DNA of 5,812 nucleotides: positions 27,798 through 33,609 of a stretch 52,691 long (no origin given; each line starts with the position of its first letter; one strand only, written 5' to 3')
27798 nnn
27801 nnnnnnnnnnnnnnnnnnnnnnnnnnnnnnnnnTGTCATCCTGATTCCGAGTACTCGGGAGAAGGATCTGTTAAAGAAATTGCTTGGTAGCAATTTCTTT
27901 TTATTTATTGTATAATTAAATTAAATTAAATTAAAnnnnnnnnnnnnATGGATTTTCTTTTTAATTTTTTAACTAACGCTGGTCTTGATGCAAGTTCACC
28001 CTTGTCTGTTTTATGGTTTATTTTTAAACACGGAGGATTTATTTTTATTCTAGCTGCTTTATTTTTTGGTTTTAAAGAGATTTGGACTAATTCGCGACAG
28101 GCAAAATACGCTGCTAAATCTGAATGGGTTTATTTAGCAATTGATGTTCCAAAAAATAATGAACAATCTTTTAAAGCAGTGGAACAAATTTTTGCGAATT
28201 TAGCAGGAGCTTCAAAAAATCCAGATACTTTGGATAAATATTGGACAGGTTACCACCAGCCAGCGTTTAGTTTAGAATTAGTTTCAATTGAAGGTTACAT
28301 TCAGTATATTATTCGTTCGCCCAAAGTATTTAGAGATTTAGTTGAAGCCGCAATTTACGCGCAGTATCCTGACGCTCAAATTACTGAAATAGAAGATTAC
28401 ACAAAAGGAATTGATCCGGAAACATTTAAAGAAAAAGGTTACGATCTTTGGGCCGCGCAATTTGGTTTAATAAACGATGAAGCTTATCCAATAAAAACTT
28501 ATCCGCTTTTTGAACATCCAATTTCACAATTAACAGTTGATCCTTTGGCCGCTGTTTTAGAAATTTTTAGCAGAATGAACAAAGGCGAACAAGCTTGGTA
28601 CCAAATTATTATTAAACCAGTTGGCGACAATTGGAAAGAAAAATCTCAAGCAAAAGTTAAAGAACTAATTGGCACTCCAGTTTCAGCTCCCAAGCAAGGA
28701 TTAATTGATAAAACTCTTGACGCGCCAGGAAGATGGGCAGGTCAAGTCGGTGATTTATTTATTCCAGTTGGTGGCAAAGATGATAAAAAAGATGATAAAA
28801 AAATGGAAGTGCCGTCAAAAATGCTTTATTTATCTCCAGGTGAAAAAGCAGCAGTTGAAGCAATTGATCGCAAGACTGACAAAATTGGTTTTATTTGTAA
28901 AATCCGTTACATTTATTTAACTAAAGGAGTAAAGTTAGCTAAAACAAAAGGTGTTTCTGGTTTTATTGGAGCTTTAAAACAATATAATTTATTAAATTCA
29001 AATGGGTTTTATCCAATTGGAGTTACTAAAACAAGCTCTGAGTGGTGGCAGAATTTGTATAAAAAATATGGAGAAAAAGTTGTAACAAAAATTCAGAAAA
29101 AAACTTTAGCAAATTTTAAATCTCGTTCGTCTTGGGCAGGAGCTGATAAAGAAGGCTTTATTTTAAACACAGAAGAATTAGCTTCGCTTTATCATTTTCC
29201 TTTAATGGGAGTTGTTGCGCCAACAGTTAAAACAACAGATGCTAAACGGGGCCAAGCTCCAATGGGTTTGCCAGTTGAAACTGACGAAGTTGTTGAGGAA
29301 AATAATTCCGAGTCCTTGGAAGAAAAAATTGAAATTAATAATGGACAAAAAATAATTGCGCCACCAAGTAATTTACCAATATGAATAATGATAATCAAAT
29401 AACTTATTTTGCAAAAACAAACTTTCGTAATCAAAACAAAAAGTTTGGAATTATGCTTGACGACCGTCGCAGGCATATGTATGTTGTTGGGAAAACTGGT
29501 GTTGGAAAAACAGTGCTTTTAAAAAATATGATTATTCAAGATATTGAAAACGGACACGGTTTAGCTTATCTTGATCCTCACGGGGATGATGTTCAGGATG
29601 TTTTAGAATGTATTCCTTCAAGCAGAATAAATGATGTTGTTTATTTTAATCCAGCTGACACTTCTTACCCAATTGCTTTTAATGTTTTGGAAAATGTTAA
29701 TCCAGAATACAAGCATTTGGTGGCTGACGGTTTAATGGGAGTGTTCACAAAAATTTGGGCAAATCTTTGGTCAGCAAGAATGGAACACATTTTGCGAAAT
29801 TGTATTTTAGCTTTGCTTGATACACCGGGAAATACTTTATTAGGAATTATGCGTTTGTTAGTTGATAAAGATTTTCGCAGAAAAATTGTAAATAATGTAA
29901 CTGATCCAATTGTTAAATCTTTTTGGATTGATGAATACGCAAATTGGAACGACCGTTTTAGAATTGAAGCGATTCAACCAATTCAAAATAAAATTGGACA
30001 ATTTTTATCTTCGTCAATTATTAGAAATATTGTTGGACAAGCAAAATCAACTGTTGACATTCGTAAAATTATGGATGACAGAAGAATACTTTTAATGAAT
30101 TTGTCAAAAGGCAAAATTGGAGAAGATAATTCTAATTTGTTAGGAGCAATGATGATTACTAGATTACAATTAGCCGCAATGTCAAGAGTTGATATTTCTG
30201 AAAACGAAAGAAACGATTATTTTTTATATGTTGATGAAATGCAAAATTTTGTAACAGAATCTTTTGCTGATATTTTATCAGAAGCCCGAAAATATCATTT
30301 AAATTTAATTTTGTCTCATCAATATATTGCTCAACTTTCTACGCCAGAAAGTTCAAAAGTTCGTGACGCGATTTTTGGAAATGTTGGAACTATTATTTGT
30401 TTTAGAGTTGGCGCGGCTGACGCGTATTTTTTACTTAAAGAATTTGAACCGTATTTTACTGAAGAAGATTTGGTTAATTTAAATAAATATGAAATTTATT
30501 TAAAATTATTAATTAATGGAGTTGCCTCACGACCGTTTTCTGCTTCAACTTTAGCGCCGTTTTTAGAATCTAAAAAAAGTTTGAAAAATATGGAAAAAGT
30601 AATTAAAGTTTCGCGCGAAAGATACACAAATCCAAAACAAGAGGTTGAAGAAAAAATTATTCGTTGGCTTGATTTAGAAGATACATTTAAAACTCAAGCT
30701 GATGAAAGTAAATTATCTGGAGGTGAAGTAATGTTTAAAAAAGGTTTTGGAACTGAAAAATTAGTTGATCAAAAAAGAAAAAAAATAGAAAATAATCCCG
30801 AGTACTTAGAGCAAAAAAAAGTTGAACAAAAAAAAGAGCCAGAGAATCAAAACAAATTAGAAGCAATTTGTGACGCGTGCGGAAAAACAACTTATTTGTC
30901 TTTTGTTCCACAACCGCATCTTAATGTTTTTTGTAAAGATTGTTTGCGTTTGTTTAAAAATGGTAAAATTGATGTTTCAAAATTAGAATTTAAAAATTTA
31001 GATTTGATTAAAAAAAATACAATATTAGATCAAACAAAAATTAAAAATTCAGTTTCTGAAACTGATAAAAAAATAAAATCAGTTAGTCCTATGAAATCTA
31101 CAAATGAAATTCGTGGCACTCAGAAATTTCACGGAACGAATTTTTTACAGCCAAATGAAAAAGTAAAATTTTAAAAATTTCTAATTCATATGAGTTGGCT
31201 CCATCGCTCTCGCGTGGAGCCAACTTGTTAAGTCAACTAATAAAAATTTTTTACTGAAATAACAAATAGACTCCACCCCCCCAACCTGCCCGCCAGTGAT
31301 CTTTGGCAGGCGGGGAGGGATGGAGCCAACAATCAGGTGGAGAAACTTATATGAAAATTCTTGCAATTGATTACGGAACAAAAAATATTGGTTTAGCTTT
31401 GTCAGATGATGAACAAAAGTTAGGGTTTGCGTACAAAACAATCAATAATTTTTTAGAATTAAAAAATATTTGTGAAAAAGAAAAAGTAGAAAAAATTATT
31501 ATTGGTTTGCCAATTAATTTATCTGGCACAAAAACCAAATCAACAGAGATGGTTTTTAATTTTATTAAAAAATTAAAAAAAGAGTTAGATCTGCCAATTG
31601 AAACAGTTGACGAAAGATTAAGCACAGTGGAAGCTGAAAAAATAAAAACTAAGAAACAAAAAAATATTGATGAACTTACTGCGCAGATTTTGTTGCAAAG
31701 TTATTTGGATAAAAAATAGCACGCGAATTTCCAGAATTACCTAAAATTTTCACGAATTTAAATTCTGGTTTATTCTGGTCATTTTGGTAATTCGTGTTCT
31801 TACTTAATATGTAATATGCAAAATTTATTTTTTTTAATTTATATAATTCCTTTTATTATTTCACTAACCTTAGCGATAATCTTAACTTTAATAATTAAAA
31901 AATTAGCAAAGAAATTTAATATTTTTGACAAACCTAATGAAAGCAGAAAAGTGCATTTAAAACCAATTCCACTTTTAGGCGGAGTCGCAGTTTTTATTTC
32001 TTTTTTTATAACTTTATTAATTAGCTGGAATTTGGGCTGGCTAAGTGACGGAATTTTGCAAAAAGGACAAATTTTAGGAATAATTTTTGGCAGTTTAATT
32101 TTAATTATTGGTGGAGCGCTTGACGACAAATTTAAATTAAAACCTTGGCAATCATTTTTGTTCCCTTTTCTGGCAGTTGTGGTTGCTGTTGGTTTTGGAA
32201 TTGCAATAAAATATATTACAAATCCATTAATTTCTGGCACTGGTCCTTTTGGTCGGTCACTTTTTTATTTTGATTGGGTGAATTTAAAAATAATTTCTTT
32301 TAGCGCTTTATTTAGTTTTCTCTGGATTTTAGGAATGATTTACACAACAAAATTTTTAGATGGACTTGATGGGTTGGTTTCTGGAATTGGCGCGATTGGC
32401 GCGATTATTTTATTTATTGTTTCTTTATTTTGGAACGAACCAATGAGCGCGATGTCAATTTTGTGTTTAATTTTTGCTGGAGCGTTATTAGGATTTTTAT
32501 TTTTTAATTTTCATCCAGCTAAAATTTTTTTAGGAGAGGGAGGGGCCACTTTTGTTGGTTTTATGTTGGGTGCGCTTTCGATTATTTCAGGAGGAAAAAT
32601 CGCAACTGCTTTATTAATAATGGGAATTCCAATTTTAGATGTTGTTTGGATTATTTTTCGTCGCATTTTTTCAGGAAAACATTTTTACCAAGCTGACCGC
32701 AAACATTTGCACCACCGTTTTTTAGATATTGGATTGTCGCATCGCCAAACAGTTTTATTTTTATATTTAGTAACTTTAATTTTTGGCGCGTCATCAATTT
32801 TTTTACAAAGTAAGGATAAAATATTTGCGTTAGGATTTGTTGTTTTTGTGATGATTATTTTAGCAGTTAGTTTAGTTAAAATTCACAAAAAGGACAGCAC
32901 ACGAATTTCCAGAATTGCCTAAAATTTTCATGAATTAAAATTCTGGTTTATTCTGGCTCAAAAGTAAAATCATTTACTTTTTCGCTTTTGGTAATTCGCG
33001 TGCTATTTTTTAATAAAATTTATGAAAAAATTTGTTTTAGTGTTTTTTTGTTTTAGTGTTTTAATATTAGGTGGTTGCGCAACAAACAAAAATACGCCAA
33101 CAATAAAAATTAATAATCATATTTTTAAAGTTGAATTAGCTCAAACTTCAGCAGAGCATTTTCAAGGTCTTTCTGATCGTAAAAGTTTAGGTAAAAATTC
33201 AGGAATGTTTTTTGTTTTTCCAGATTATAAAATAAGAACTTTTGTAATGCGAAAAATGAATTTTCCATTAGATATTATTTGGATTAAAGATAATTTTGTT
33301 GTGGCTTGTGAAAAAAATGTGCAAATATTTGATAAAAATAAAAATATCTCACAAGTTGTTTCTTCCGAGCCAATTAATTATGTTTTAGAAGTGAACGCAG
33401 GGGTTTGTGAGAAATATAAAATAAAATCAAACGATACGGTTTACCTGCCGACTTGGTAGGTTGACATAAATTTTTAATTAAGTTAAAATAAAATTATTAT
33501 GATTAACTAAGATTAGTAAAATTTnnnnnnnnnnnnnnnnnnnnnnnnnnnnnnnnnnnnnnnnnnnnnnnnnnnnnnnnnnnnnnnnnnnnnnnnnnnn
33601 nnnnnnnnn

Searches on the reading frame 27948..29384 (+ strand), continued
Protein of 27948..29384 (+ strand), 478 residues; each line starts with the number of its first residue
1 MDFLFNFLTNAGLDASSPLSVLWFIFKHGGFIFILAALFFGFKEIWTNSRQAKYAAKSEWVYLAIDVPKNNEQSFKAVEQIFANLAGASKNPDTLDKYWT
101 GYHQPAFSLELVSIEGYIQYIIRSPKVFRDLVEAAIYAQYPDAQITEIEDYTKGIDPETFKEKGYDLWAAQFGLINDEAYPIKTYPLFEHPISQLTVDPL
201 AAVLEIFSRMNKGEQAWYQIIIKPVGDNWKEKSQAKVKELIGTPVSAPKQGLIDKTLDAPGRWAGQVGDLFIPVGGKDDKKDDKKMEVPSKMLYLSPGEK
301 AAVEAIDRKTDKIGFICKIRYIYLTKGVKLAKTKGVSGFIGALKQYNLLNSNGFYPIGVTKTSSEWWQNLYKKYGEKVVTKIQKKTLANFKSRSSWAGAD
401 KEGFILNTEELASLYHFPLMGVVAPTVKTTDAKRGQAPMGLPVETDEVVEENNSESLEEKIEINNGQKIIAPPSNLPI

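Call 58: search_protein_families(library=pfam, alignment_id=A1, max_evalue=10)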
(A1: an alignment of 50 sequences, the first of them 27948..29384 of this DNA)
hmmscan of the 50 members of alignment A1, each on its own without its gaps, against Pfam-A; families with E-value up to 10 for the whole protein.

A. member 1, window:27948-29384:+ (478 aa): 0 families

B. families by the number of members that match (of 50 scanned): 28 families (the first 25 are shown)
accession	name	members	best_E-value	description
PF07204.16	Orthoreo_P10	2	0.18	Orthoreovirus membrane fusion protein p10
PF06253.16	MTTB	1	0.0041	Trimethylamine methyltransferase (MTTB)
PF15105.11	TMEM61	1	0.044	TMEM61 protein family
PF09231.15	RDV-p3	1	0.047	Rice dwarf virus p3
PF10277.15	Frag1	1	0.057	Frag1/DRAM/Sfk1 family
PF09894.15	MJ0548_N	1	0.07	Connectase MJ0548-like, N-terminal domain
PF05241.17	EBP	1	0.074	EXPERA (EXPanded EBP superfamily)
PF23317.1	YVC1_C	1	0.08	Calcium channel YVC1-like, C-terminal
PF20633.2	CoV_NSP13_stalk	1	0.082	Coronavirus Nonstructural protein 13, stalk domain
PF09815.14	XK-related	1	0.083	XK-related protein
PF22917.2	PRISE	1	0.09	PRISE-like Rossmann-fold domain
PF14225.11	MOR2-PAG1_C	1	0.092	Cell morphogenesis C-terminal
PF14528.11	LAGLIDADG_3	1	0.094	LAGLIDADG-like domain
PF06522.17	B12D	1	0.13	NADH-ubiquinone reductase complex 1 MLRQ subunit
PF02424.20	ApbE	1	0.14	ApbE family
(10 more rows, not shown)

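Call 86: search_protein_families(library=padloc, proteins=[window:27948-29384:+], max_evalue=0.01)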
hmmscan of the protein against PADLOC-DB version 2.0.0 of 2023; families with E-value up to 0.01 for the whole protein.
window:27948-29384:+ (478 aa): 0 families

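Call 95: fold_search(model_id=the predicted structure, library=viral)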
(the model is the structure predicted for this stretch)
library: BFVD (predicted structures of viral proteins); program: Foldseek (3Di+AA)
matches with E <= 10: 293; with E <= 0.001: 6
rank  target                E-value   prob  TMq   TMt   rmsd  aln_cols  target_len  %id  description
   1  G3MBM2                2.4e-18  1.00  0.47  0.28  10.9       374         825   18  Gp156 [Bacillus phage G]
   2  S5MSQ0                4.6e-16  1.00  0.48  0.26  10.9       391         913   14  Lipid A export ATP-binding/permease protein Msb [Bacillus phage JL]
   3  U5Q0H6                3.8e-15  1.00  0.46  0.40   6.6       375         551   14  Uncharacterized protein [Bacillus phage Slash]
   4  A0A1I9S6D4            4.5e-10  1.00  0.33  0.47  17.7       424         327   13  (no name in the UniProt tables at hand)
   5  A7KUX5                6.6e-09  1.00  0.33  0.21  12.2       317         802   11  (no name in the UniProt tables at hand)
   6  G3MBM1                1.1e-06  1.00  0.33  0.30  10.8       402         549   10  Gp155 [Bacillus phage G]
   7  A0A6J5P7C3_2          3.9e-02  0.18  0.13  0.07  28.9       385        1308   10  Uncharacterized protein [uncultured Caudovirales phage]
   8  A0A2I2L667            1.4e-01  0.03  0.07  0.10  27.0       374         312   10  Uncharacterized protein (Fragment) [Orpheovirus IHUMI-LCC2]
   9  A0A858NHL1            1.7e-01  0.11  0.11  0.16  20.7       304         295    9  (no name in the UniProt tables at hand)
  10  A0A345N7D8            2.2e-01  0.41  0.13  0.16  11.8       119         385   16  (no name in the UniProt tables at hand)
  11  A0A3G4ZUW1            3.2e-01  0.05  0.07  0.08  24.0       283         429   10  Uncharacterized protein [Dasosvirus sp.]
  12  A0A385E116            3.4e-01  0.11  0.13  0.22  24.8       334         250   12  (no name in the UniProt tables at hand)
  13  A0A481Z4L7            3.4e-01  0.09  0.13  0.11  34.1       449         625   10  Uncharacterized protein [Pithovirus LCPAC201]
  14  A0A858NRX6            4.3e-01  0.28  0.13  0.23   9.7       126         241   12  (no name in the UniProt tables at hand)
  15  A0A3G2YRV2            4.5e-01  0.35  0.12  0.37   6.4        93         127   13  Uncharacterized protein [Lentibacter phage vB_LenP_ICBM3]
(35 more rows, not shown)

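Call 105: search_protein_families(library=phrogs, proteins=[window:27948-29384:+], max_evalue=0.001)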
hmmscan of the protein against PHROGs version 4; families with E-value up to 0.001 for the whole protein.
window:27948-29384:+ (478 aa): 1 family
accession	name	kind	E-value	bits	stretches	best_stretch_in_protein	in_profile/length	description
phrog_5156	-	unknown function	5.3e-12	45.6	1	102-326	74-288/824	-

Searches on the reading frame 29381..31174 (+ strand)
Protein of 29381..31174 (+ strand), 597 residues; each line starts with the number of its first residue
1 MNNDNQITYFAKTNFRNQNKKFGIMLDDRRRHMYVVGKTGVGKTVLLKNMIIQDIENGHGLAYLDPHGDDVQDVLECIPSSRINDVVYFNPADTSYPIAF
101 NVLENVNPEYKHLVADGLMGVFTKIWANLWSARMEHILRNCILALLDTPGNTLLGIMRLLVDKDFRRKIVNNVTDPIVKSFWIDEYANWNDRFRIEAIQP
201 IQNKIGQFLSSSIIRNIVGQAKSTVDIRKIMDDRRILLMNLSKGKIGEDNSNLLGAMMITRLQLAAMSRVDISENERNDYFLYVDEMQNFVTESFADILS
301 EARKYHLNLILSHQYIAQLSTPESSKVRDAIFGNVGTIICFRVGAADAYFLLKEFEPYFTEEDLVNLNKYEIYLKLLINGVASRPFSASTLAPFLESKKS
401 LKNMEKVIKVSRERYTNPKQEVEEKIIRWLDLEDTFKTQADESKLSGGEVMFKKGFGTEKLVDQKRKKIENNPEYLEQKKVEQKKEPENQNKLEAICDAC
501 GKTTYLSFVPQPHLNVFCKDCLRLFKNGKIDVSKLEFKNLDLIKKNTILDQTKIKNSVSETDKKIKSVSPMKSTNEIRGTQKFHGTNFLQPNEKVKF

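Call 3: search_protein_families(library=pfam, proteins=[window:29381-31174:+], max_evalue=1)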
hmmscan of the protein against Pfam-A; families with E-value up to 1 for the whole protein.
window:29381-31174:+ (597 aa): 19 families
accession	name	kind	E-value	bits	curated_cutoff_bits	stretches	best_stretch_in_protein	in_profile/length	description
PF10412.15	TrwB_AAD_bind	-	8.8e-12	45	20.5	1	28-346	13-313/387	Type IV secretion-system coupling protein DNA-binding domain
PF23477.1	zf_Tbcl_2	-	1.7e-07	31.2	27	1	493-522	4-33/37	Probable treble clef zinc finger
PF13401.12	AAA_22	-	2.7e-06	28.1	27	1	29-74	4-50/130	AAA domain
PF01935.23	DUF87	-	1.6e-05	25.5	23.2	1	30-245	23-205/220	Helicase HerA, central domain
PF12696.13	TraG-D_C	-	2e-05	24.9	22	1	282-345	4-68/126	TraM recognition site of TraD and TraG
PF00005.33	ABC_tran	-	0.0035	18.4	25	1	32-73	13-51/137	ABC transporter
PF25199.1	nSTAND_NTPase5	-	0.007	16.6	34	1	28-111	39-124/145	Novel STAND NTPase 5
PF20720.3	nSTAND3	-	0.016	15.4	27.2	1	29-79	16-62/155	Novel STAND NTPase 3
PF01637.24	ATPase_2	-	0.019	15.2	33.2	1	30-70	20-60/225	ATPase domain predominantly from Archaea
PF01580.24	FtsK_SpoIIIE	-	0.038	13.9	24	1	31-52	40-61/221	FtsK/SpoIIIE family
PF12775.13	AAA_7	-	0.039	13.9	25.8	1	28-55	31-57/181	P-loop containing dynein motor region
PF13191.12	AAA_16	-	0.05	14.5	32.6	1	29-78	23-73/167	AAA ATPase domain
PF00931.28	NB-ARC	-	0.059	13.1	23.5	1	29-51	17-39/248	NB-ARC domain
PF00437.27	T2SSE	-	0.06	12.4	24.9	1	16-51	128-163/370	Type II/IV secretion system protein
PF13604.12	AAA_30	-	0.077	13.2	27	0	18-52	6-40/191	AAA domain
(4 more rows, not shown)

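Call 4: search_protein_families(library=ncbifam, proteins=[window:29381-31174:+], max_evalue=1)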
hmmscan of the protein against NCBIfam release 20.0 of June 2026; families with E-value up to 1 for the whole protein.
window:29381-31174:+ (597 aa): 13 families
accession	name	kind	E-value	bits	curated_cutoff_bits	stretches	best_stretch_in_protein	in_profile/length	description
TIGR03743.1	SXT_TraD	subfamily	3.2e-16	58.9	366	2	22-105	167-253/636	conjugative transfer system coupling protein TraD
NF045973.1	conju_CD1115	equivalog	3.5e-10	39.3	250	1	25-345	19-359/442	VirD4-like conjugal transfer protein, CD1115 family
TIGR03754.1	conj_TOL_TraD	equivalog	1.2e-08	34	647.55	1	18-70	168-220/643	type IV conjugative transfer system coupling protein TraD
NF041447.1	TrbC_conju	equivalog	1.5e-07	30.2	800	1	7-67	106-166/685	F-type conjugative transfer protein TrbC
TIGR04272.1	cxxc_cxxc_Mbark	domain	4.4e-07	29.5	36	1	493-523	4-34/37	CxxC-x17-CxxC domain-containing protein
TIGR02759.1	TraD_Ftype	equivalog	1e-05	24.6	521.35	1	258-344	387-474/566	type IV conjugative transfer system coupling protein TraD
TIGR00929.1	VirB4_CagE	subfamily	0.00019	19.8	643.1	1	295-379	656-737/792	VirB4 family type IV secretion/conjugal transfer ATPase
NF053655.1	CedD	equivalog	0.00047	19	600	1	17-71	208-262/527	DNA-translocating ATPase CedD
NF041326.1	Bacteroid_MobC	subfamily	0.0006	18.3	900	1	277-351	455-529/655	conjugal transfer protein MobC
TIGR03420.1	DnaA_homol_Hda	equivalog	0.0014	18.2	194.8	1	25-69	33-77/226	DnaA regulatory inactivator Hda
TIGR02673.1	FtsE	equivalog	0.0018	18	264.85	0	30-60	28-57/214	cell division ATP-binding protein FtsE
NF006486.0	PRK08903.1-6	equivalog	0.012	15.2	307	1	28-67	34-73/222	DnaA regulatory inactivator Hda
NF033849.1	ser_rich_anae_1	subfamily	0.024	12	650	0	291-320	1046-1075/1163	serine-rich protein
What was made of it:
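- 30857..30946 (+): C-terminal treble-clef zinc finger (CxxC-x17-CxxC; residues 493-522) of the split ATPase. Pfam zf_Tbcl_2 scores 31.2 bits against a cut-off of 27, and TIGR04272 also hits (calls 3, 4).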

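Call 20: search_solved_structures(query=window:29381-31174:+, max_evalue=0.01)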
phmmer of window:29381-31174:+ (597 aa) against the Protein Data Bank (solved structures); distinct sequences matched with E-value up to 0.01: 3.
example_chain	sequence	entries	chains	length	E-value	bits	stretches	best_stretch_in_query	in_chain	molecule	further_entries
6sz9_A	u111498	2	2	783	5.2e-05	25.3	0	7-70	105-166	IcmO (DotL)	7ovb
1gl6_A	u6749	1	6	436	0.00026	23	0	27-71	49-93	ATPASE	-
1e9r_A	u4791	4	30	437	0.00026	23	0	27-71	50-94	CONJUGAL TRANSFER PROTEIN TRWB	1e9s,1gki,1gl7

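Call 86: search_protein_families(library=padloc, proteins=[window:29381-31174:+], max_evalue=0.01)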
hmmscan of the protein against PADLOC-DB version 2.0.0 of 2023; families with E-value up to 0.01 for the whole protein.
window:29381-31174:+ (597 aa): 3 families
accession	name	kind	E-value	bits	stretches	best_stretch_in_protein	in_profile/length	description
PDLC04140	mad8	-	1.2e-16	59.1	1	29-374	26-286/314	mads_8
PDLC04103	HerA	-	5.9e-06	22.9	0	31-69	173-211/579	-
PDLC01055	HerA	-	8e-06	22.9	1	20-57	147-184/532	Type III coevolved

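Call 105: search_protein_families(library=phrogs, proteins=[window:29381-31174:+], max_evalue=0.001)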
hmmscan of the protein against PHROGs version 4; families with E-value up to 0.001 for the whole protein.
window:29381-31174:+ (597 aa): 4 families
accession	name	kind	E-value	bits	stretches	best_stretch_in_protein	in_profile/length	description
phrog_5156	-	unknown function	1.1e-57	196.7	1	27-427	408-805/824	-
phrog_7035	-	unknown function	5.6e-12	45.8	1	191-321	401-544/969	-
phrog_2666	-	head and packaging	1.4e-06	28.3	1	13-70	304-361/555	terminase large subunit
phrog_50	-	DNA, RNA and nucleotide metabolism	0.00018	21.7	0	365-527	153-305/570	DnaC-like helicase loader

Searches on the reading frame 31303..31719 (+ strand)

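Call 9: search_protein_families(library=pfam, proteins=[window:31303-31719:+], max_evalue=0.001)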
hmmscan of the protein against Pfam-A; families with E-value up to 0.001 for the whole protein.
window:31303-31719:+ (138 aa): 1 family
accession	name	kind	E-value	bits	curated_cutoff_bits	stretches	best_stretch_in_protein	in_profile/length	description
PF03652.20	RuvX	-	2.7e-34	118.8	29.2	1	17-137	1-134/134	Holliday junction resolvase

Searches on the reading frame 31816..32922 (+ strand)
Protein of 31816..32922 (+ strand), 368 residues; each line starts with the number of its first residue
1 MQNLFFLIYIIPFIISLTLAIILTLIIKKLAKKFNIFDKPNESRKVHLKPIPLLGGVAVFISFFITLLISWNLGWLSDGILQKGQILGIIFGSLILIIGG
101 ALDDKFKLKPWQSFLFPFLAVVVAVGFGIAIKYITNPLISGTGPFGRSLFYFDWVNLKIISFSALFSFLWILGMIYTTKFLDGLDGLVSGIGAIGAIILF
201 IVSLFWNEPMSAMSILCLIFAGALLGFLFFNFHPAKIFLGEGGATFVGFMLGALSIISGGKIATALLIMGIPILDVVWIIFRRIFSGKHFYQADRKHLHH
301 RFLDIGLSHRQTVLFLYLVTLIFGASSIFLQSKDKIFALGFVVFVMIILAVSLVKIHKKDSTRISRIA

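Call 9: search_protein_families(library=pfam, proteins=[window:31816-32922:+], max_evalue=0.001)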
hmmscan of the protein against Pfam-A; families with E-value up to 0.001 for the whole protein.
window:31816-32922:+ (368 aa): 1 family
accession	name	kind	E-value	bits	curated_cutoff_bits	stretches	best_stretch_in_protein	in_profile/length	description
PF00953.26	Glycos_transf_4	-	6.5e-27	94.9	27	1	87-258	2-159/160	Glycosyl transferase family 4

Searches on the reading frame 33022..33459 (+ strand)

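Call 9: search_protein_families(library=pfam, proteins=[window:33022-33459:+], max_evalue=0.001)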
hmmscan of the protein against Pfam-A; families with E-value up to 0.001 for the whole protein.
window:33022-33459:+ (145 aa): 1 family
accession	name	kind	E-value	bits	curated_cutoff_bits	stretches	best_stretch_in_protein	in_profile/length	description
PF02643.20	DUF192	-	1.1e-26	93.2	27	1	35-140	1-94/96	Uncharacterized ACR, COG1430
